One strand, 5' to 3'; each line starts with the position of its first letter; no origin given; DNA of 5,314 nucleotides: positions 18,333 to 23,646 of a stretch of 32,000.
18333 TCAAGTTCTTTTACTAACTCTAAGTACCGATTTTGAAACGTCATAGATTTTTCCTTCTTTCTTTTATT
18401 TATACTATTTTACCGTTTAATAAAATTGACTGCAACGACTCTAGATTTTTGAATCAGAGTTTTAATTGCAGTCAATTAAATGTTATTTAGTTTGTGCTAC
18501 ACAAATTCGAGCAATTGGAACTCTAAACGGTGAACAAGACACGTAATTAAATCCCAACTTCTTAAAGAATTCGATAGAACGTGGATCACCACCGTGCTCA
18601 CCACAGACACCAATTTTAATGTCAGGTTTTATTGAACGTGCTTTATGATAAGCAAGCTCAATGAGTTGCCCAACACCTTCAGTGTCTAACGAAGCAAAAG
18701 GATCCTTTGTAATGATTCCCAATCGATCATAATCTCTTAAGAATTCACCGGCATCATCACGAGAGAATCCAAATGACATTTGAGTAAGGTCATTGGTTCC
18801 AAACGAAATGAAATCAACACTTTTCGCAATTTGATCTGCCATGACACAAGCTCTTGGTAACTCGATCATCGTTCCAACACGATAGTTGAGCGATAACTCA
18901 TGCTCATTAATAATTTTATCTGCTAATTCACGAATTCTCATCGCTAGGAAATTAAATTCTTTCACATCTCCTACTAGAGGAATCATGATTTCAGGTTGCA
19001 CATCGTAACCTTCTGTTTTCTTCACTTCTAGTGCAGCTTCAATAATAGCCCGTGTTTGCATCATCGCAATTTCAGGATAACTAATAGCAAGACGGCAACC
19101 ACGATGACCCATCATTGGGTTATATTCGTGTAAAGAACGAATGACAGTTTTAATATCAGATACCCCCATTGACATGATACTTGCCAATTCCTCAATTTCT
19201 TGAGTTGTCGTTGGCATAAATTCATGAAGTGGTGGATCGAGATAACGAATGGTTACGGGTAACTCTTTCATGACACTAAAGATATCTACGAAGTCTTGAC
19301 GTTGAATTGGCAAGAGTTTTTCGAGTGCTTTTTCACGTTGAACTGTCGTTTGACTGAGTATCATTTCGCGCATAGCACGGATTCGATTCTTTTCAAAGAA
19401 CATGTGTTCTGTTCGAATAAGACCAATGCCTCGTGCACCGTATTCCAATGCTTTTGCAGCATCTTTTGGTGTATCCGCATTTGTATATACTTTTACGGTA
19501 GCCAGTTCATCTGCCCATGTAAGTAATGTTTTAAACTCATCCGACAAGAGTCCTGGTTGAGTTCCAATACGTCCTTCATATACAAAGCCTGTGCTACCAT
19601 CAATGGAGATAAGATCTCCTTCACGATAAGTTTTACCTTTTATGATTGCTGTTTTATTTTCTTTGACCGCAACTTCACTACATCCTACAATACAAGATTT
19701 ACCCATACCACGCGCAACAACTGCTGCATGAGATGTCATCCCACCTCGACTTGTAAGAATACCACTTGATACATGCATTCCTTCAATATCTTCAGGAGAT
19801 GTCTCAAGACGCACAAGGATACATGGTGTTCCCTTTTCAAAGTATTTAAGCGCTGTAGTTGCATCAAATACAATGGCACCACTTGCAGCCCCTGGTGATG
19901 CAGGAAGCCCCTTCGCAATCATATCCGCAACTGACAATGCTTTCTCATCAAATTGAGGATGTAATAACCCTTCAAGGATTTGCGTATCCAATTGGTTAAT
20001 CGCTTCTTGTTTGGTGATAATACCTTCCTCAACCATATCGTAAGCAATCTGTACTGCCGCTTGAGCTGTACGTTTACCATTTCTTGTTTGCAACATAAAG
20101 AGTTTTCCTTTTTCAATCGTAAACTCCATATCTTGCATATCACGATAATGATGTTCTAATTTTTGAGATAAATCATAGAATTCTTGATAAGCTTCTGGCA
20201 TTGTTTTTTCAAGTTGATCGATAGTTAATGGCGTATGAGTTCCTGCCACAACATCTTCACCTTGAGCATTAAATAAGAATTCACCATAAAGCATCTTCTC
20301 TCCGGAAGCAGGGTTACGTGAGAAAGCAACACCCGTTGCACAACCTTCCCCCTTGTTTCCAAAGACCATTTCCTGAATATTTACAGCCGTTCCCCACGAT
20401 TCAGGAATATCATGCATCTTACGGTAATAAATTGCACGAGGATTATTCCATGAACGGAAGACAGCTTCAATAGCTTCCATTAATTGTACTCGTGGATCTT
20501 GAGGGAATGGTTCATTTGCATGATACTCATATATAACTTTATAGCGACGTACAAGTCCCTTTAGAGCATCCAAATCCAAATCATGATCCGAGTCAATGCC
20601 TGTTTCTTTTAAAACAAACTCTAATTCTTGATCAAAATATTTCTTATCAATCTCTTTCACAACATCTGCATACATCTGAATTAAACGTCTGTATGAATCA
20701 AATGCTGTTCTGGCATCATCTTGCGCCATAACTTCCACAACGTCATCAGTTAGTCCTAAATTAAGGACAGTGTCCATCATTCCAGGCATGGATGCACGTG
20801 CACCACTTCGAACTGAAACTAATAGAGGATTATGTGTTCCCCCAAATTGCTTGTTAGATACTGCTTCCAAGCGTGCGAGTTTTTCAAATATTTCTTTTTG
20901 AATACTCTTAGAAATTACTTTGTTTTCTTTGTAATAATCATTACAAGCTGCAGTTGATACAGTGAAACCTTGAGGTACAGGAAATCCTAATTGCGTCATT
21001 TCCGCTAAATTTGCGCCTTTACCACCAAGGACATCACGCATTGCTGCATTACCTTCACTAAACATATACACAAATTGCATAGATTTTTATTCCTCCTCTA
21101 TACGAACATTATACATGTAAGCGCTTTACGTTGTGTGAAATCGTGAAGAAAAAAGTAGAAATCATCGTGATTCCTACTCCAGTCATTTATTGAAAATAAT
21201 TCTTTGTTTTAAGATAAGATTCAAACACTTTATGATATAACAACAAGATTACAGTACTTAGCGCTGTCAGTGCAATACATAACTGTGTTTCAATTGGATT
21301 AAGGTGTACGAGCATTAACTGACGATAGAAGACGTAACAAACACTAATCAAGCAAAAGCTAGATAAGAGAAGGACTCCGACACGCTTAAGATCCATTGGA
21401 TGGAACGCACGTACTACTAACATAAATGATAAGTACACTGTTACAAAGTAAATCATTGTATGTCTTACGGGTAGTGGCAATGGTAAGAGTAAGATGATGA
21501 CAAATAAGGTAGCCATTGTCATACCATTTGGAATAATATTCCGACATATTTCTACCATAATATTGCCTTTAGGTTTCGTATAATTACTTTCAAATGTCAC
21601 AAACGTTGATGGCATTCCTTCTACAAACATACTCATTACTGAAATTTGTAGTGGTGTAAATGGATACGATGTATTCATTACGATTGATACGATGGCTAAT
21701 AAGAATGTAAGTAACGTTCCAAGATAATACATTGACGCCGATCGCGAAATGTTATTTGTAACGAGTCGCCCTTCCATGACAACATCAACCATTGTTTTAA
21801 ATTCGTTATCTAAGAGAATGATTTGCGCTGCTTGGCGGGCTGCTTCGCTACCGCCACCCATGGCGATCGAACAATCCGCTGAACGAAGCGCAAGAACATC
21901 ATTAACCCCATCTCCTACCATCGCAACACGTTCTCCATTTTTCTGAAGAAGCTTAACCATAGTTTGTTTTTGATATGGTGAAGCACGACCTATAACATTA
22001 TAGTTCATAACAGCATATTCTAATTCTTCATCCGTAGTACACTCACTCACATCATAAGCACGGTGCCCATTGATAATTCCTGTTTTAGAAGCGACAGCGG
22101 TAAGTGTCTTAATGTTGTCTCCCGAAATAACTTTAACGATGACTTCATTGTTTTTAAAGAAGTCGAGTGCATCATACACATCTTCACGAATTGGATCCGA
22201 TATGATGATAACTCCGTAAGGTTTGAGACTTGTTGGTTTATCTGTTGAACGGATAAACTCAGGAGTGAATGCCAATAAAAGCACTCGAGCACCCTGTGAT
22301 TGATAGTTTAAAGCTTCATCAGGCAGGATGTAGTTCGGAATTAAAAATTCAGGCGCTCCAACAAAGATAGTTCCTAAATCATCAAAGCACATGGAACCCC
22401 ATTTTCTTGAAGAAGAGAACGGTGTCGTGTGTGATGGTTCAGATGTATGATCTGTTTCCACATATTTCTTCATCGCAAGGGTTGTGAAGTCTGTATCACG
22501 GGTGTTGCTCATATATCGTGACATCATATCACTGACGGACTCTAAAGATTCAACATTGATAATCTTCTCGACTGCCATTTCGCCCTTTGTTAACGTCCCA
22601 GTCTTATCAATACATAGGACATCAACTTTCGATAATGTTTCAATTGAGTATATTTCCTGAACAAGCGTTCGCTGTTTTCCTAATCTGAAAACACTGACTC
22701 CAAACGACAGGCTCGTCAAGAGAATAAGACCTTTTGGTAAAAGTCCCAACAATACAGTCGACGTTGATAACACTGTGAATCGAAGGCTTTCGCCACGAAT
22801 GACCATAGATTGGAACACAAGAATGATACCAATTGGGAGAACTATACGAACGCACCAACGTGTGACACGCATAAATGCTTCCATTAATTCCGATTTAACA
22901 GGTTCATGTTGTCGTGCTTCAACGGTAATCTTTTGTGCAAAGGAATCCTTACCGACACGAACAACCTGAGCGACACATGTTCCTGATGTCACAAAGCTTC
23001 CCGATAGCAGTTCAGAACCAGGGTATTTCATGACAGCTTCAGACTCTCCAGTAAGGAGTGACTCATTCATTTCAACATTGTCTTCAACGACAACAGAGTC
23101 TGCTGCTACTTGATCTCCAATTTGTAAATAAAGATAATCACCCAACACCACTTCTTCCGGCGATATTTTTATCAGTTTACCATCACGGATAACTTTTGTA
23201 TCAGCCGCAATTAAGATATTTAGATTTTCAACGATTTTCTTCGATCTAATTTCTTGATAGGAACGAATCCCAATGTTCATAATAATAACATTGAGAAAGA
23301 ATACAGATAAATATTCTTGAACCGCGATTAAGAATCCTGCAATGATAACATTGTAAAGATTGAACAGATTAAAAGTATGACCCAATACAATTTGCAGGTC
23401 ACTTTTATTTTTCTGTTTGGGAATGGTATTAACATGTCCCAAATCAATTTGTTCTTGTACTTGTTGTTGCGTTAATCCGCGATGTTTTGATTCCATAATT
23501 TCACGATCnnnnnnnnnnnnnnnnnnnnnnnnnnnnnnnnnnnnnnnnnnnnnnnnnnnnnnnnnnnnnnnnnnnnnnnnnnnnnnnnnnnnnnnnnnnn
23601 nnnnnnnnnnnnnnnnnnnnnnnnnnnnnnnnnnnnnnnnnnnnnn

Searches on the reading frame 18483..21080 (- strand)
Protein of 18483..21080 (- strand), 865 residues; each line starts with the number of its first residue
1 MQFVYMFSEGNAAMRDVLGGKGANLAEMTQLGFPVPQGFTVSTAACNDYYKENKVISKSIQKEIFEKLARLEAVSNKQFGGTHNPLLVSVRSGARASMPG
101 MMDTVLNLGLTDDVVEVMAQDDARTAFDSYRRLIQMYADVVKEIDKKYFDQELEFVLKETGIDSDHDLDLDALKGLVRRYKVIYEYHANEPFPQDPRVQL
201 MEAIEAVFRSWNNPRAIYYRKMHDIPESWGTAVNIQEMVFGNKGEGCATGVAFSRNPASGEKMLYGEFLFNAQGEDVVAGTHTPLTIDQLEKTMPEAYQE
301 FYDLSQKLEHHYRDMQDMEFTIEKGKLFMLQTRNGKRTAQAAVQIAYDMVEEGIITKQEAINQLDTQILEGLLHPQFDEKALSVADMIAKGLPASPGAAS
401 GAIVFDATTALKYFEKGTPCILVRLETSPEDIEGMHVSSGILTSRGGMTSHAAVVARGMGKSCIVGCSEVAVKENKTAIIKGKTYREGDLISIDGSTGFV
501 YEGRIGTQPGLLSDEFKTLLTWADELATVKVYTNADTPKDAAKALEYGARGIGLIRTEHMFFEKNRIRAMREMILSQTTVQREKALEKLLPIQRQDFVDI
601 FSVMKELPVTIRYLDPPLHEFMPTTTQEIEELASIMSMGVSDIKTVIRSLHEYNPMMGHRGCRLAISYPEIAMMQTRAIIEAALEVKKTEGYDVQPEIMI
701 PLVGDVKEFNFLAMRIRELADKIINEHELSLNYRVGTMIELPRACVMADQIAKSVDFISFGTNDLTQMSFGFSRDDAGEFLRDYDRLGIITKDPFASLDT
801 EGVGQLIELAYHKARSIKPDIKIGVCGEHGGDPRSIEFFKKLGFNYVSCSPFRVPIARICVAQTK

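Call 33: search_protein_families(library=pfam, proteins=[window:18483-21080:-], max_evalue=0.00001)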
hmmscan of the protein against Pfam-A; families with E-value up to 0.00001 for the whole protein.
window:18483-21080:- (865 aa): 3 families
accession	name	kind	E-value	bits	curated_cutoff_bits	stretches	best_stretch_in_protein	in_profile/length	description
PF02896.24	PEP-utilizers_C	-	1.2e-77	261.5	22.8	1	514-864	5-291/293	PEP-utilising enzyme, PEP-binding domain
PF01326.24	PPDK_N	-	1.1e-57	196.2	27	2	16-286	2-219/328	Pyruvate phosphate dikinase, AMP/ATP-binding domain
PF00391.29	PEP-utilizers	-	3.1e-23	81.6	23.1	1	419-498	4-72/72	PEP-utilising enzyme, mobile domain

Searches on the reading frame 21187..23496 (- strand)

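Call 33: search_protein_families(library=pfam, proteins=[window:21187-23496:-], max_evalue=0.00001)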
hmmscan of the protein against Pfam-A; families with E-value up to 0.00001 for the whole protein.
window:21187-23496:- (769 aa): 3 families
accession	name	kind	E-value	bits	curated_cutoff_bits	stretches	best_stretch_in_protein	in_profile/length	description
PF00122.25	E1-E2_ATPase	-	2.5e-39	135.1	28.1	1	96-274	3-180/181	E1-E2 ATPase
PF00702.32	Hydrolase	-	2.7e-21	77.3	26.4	1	291-541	1-191/191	haloacid dehalogenase-like hydrolase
PF08282.18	Hydrolase_3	-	3.3e-06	27.5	20.9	1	512-565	194-247/255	haloacid dehalogenase-like hydrolase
